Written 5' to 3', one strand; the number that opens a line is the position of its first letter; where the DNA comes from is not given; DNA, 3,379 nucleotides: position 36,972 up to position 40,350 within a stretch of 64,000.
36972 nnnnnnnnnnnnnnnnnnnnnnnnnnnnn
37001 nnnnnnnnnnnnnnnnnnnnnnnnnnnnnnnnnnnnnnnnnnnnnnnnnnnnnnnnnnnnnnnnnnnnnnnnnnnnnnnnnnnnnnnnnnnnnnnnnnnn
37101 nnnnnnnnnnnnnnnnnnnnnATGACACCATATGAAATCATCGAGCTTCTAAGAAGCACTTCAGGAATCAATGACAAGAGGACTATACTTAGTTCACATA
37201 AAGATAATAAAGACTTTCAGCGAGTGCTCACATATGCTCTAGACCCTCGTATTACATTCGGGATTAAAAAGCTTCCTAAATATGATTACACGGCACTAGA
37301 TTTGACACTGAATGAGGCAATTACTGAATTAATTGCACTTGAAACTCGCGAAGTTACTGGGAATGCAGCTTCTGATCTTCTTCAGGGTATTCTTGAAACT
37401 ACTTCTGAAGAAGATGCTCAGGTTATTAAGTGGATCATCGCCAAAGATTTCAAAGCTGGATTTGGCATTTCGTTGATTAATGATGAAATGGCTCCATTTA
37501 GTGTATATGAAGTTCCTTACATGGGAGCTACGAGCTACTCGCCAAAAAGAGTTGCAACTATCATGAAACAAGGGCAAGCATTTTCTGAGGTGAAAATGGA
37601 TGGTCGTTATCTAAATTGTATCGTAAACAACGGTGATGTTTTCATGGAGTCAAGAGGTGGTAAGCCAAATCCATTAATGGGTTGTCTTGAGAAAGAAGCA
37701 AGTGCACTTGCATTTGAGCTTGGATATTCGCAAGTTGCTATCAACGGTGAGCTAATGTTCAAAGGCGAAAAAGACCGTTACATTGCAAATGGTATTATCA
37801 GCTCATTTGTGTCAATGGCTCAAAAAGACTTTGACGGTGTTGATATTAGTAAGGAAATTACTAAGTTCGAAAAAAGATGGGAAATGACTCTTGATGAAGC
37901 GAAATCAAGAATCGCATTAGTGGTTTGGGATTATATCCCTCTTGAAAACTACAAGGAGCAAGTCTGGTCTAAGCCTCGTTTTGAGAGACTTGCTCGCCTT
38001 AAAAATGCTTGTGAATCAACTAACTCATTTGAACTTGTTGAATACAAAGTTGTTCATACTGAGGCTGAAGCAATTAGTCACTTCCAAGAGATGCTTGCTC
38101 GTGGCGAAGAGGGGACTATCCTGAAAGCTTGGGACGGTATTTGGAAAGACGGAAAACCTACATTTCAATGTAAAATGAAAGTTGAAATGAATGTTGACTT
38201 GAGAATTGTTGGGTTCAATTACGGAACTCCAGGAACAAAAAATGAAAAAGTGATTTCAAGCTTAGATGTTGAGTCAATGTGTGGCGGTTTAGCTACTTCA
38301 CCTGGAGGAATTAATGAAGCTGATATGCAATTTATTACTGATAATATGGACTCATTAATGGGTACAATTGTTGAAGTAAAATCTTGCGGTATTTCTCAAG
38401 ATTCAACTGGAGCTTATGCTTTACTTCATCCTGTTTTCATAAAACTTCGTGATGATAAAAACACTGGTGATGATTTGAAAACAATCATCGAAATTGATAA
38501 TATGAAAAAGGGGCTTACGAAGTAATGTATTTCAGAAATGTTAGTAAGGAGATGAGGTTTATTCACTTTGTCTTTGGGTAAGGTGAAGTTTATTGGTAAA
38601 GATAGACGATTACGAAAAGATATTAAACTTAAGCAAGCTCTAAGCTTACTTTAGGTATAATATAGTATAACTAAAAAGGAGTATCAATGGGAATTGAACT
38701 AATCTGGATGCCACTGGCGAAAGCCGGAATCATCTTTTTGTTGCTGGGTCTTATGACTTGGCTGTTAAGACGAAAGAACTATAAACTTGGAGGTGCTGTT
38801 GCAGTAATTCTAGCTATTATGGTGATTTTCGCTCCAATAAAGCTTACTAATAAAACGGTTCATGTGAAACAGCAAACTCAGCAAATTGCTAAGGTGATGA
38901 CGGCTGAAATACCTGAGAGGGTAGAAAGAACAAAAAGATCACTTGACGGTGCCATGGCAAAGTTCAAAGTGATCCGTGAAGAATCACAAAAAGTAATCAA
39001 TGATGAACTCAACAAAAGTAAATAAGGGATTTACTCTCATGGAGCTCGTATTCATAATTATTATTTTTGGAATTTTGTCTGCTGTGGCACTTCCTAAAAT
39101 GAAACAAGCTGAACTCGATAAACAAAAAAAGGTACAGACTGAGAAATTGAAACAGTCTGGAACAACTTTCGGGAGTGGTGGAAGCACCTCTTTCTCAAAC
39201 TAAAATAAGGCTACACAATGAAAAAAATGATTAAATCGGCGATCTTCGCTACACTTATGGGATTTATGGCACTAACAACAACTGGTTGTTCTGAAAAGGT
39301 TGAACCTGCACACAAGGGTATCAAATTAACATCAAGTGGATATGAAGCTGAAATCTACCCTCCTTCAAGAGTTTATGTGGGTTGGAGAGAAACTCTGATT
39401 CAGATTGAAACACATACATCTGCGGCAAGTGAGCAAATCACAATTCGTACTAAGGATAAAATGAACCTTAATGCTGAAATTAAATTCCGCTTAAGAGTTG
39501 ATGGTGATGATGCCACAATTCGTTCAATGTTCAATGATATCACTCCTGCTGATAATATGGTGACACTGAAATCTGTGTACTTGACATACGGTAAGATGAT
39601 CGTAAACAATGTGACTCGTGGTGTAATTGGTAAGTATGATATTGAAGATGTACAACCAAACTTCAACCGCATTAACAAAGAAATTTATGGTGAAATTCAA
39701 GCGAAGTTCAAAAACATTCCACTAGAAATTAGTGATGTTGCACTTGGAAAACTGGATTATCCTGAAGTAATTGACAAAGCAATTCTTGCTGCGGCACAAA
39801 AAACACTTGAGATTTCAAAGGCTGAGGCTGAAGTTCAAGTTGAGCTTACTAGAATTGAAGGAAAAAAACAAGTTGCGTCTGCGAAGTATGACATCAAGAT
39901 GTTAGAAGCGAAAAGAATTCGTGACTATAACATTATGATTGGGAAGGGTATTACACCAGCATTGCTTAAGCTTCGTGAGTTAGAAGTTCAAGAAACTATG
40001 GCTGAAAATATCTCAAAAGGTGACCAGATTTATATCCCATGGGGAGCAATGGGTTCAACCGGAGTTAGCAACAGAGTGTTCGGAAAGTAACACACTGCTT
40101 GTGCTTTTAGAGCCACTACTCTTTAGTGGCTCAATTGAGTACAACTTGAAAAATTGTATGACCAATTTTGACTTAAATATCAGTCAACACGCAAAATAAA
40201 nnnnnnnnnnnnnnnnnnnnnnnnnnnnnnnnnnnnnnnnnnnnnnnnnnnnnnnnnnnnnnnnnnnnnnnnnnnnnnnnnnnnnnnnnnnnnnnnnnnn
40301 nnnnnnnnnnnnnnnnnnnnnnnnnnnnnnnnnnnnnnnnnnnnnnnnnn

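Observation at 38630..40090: Membrane module: 2-TM protein + type IV prepilin-like peptide + SPFH-domain lipoprotein under one cassette promoter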

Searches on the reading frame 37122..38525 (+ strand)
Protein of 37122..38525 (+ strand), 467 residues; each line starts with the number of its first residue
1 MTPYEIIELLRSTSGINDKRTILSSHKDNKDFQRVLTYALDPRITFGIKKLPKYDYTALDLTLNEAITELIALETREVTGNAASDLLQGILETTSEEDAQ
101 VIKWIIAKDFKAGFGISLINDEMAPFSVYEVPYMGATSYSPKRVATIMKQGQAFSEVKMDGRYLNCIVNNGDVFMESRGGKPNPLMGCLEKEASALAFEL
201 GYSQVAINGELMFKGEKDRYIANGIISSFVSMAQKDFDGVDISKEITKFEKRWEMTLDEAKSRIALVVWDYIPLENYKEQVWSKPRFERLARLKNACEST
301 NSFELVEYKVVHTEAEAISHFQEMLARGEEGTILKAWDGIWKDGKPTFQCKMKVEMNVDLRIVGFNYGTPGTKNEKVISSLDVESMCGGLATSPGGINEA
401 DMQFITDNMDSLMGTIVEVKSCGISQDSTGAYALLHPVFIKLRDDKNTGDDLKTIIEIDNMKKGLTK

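Call 18: search_dna_similar(query=window:37122-38525:+, collection=phages, mode=protein, max_rows=25)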
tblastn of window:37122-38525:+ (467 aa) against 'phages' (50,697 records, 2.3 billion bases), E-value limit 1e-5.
Records with a match: 2598; places in all: 2598; records where one place covers at least 80% of the query: 2228.
Best place of each record, by identity: <60% 2598.
By first word of the organism name: Escherichia 689; Klebsiella 509; Vibrio 291; Salmonella 211; Aeromonas 112; Shigella 91; Acinetobacter 72; Enterobacter 66; Campylobacter 53; Enterobacteria 49; and 55 more.
By host as written in the record: - 404; Escherichia coli 285; Klebsiella pneumoniae 212; Vibrio cholerae 39; Escherichia coli O157:H7 38; Salmonella enterica 30; Aeromonas hydrophila 28; Escherichia coli B 28; and 637 more.
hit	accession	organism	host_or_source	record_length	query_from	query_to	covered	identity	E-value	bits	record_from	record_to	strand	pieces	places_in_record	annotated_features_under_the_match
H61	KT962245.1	Cellulophaga phage phi4:1_13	Cellulophaga baltica #13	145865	1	467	100%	40.0%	5e-95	320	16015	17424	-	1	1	DNA ligase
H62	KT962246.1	Cellulophaga phage phi4:1_18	Cellulophaga baltica #18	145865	1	467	100%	40.0%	5e-95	320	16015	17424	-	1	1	DNA ligase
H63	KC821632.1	Cellulophaga phage phi4:1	Cellulophaga baltica #4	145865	1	467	100%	40.0%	5e-95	320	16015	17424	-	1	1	DNA ligase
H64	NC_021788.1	Cellulophaga phage phi4:1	Cellulophaga baltica #4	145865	1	467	100%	40.0%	5e-95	320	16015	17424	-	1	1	ATP-dependent DNA ligase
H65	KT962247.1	Cellulophaga phage phi17:2_18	Cellulophaga baltica #18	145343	1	467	100%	39.7%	2e-94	318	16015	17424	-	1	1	DNA ligase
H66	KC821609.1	Cellulophaga phage phi17:2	Cellulophaga baltica #17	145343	1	467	100%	39.7%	2e-94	318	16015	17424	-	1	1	DNA ligase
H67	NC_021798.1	Cellulophaga phage phi17:2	Cellulophaga baltica #17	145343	1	467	100%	39.7%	2e-94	318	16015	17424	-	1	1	ATP-dependent DNA ligase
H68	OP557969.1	Escherichia phage ph0011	Escherichia coli CEFAR CCCD-E003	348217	1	458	98%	36.1%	5e-70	247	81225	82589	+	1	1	DNA-LIGASE-A3 domain-containing protein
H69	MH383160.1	Escherichia phage UB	Escherichia coli O157:H7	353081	1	458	98%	35.9%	3e-69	245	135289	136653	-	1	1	DNA ligase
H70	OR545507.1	Escherichia phage Sharanji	Escherichia coli K12 MG1655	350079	1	458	98%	35.9%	5e-69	244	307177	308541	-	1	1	DNA ligase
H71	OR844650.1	Escherichia phage ECO103 4-12-1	Escherichia coli O103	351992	1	458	98%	35.9%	5e-69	244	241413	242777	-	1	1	record has no annotation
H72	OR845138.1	Escherichia phage EC22.5-2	Escherichia coli ATCC 25922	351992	1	458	98%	35.9%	5e-69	244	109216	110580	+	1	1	record has no annotation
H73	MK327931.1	Escherichia phage vB_EcoM_G17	Escherichia coli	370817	1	458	98%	35.9%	5e-69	244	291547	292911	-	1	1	putative DNA ligase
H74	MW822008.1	Escherichia phage BF17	Escherichia coli B73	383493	1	458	98%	35.9%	5e-69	244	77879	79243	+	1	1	DNA ligase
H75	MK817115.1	Escherichia phage vB_EcoM_phAPEC6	Escherichia coli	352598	1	458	98%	35.9%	6e-69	244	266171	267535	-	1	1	DNA ligase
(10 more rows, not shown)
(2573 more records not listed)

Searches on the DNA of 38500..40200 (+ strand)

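Call 3: search_dna_similar(query=window:38500-40200:+, collection=phages, mode=near, max_rows=25)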
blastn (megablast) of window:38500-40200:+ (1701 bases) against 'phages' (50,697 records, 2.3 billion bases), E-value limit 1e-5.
No match.

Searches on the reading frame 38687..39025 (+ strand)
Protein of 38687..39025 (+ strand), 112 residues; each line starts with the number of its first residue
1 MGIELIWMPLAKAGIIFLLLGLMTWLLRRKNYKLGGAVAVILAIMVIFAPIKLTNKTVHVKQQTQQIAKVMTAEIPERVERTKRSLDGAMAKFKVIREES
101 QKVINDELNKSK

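Call 4: search_protein_families(library=pfam, proteins=[window:38687-39025:+], max_evalue=1)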
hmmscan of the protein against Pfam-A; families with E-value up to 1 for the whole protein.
window:38687-39025:+ (112 aa): 7 families
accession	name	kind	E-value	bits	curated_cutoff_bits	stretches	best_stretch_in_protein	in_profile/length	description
PF04932.20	Wzy_C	-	0.0017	18.6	31.7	1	12-86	16-92/149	O-Antigen ligase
PF09925.14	DUF2157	-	0.0028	17.8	32.4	1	11-68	65-126/146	Predicted membrane protein (DUF2157)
PF01594.21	AI-2E_transport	-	0.0069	16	34.3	1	6-86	21-97/327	AI-2E family transporter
PF13273.12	DUF4064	-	0.034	14.8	32.1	1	10-48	63-101/102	Protein of unknown function (DUF4064)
PF09852.15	DUF2079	-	0.044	13.3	28.2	1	5-58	145-199/459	Predicted membrane protein (DUF2079)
PF24008.1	DUF7322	-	0.054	13.5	27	1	10-48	17-54/61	Domain of unknown function (DUF7322)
PF13567.11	DUF4131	-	0.1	12.7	31.6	1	11-85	6-83/165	Domain of unknown function (DUF4131)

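Call 5: search_protein_families(library=phrogs, proteins=[window:38687-39025:+], max_evalue=0.1)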
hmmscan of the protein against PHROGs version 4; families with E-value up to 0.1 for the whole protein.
window:38687-39025:+ (112 aa): 2 families
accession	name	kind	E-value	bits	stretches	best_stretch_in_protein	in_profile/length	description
phrog_26742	-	unknown function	0.038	14.9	1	51-107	68-124/144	-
phrog_37604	-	unknown function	0.05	14.3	1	34-90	37-89/168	-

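Call 37: search_protein_families(library=padloc, proteins=[window:38687-39025:+], max_evalue=0.1)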
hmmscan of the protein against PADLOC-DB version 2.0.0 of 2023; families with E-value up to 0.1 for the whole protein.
window:38687-39025:+ (112 aa): 1 family
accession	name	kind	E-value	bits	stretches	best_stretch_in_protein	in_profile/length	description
PDLC02011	SAVED4--SAVED_TM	-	0.012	13.1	1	15-111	15-104/278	-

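Call 38: search_protein_families(library=ncbifam, proteins=[window:38687-39025:+], max_evalue=0.1)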
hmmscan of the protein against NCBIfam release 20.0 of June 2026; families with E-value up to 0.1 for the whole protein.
window:38687-39025:+ (112 aa): 3 families
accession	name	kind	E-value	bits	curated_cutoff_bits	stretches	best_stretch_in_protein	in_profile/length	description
TIGR02872.1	spore_ytvI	equivalog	0.001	18.6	198.15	1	6-110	22-127/341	sporulation integral membrane protein YtvI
NF006419.0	PRK08668.1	equivalog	0.032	13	617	1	13-75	7-70/613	NADH dehydrogenase subunit M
NF007092.0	PRK09546.1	equivalog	0.093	11.8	292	1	72-110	227-265/327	zinc transporter ZntB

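Call 49: find_homologous_proteins(query=window:38687-39025:+, max_evalue=0.01)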
Query window:38687-39025:+ (112 aa): 4 proteins with E <= 0.01 among 17 candidates.
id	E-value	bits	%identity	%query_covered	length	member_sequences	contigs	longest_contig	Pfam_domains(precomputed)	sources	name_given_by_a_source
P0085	1.4e-63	229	100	100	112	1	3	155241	-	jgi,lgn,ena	-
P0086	2.2e-54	199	85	100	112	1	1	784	-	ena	-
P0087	2.3e-54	199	87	100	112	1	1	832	-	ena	-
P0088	1.8e-51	190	82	100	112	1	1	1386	-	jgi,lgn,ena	-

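Call 100: search_protein_representatives(protein=window:38687-39025:+)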
Query: 112 residues. Proteins with E-value up to 0.001 (for the whole library): 8; up to 1e-10: 3; up to 1e-30: 1. The best 8 are listed.
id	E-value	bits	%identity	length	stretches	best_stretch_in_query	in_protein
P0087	7.4e-55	199.3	87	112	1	1-112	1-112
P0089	3.4e-14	68.9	39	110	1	1-108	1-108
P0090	8.9e-14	67.5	39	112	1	1-111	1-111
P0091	8.7e-07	45.1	47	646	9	11-36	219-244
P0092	2.2e-05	40.6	36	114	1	5-106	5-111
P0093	3.0e-04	37.0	36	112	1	5-91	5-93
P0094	3.0e-04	37.0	37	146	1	5-64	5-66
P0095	8.2e-04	35.6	33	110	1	3-84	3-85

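Call 105: predict_structure(alignment_id=A6)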
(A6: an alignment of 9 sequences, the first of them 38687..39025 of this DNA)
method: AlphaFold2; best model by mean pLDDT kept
length: 112 residues; sequences in the alignment: 9
mean_pLDDT: 65.7   pTM: 0.30
mean pLDDT of the five models: 65.7, 65.6, 63.7, 63.3, 61.7
residues with pLDDT >= 90: 0; 70-90: 47; 50-70: 46; < 50: 19
segments of 3 or more residues with pLDDT < 50: 53-59, 74-83
pLDDT, mean of each block of 10 residues (from residue 1): 62 83 82 81 76 48 53 49 53 67 72 54
secondary structure, 60 per line:
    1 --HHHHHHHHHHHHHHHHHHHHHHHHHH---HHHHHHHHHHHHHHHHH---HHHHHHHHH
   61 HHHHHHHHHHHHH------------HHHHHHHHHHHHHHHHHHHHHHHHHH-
elements in order: H3-28 H32-48 H52-73 H86-111

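Call 109: search_protein_families(library=pfam, alignment_id=A6, max_evalue=1)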
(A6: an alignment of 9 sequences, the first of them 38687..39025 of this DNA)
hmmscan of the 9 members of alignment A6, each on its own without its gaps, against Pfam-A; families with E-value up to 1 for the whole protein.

A. member 1, window:38687-39025:+ (112 aa): 7 families
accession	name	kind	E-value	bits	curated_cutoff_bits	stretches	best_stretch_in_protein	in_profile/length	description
PF04932.20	Wzy_C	-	0.0017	18.6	31.7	1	12-86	16-92/149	O-Antigen ligase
PF09925.14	DUF2157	-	0.0028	17.8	32.4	1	11-68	65-126/146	Predicted membrane protein (DUF2157)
PF01594.21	AI-2E_transport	-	0.0069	16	34.3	1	6-86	21-97/327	AI-2E family transporter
PF13273.12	DUF4064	-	0.034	14.8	32.1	1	10-48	63-101/102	Protein of unknown function (DUF4064)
PF09852.15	DUF2079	-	0.044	13.3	28.2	1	5-58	145-199/459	Predicted membrane protein (DUF2079)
PF24008.1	DUF7322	-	0.054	13.5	27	1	10-48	17-54/61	Domain of unknown function (DUF7322)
PF13567.11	DUF4131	-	0.1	12.7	31.6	1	11-85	6-83/165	Domain of unknown function (DUF4131)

B. families by the number of members that match (of 9 scanned): 33 families (the first 25 are shown)
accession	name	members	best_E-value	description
PF04932.20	Wzy_C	7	0.00052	O-Antigen ligase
PF13567.11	DUF4131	6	0.0073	Domain of unknown function (DUF4131)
PF13273.12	DUF4064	4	0.034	Protein of unknown function (DUF4064)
PF24008.1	DUF7322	4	0.035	Domain of unknown function (DUF7322)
PF09925.14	DUF2157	3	0.0025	Predicted membrane protein (DUF2157)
PF09534.15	Trp_oprn_chp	3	0.025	Tryptophan-associated transmembrane protein (Trp_oprn_chp)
PF09852.15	DUF2079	3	0.043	Predicted membrane protein (DUF2079)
PF11570.13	E2R135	3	0.043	Coiled-coil receptor-binding R-domain of colicin E2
PF11658.13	CBP_BcsG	2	0.032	Cellulose biosynthesis protein BcsG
PF11292.14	DUF3093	2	0.035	Protein of unknown function (DUF3093)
PF21808.2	Dynamin-like_hel_bact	1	9.4e-05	Bacterial dynamin-like protein, helical domain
PF03348.21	Serinc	1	0.0015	Serine incorporator (Serinc)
PF09581.16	Spore_III_AF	1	0.0023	Stage III sporulation protein AF (Spore_III_AF)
PF09911.14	DUF2140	1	0.0028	Uncharacterized protein conserved in bacteria (DUF2140)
PF01594.21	AI-2E_transport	1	0.0069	AI-2E family transporter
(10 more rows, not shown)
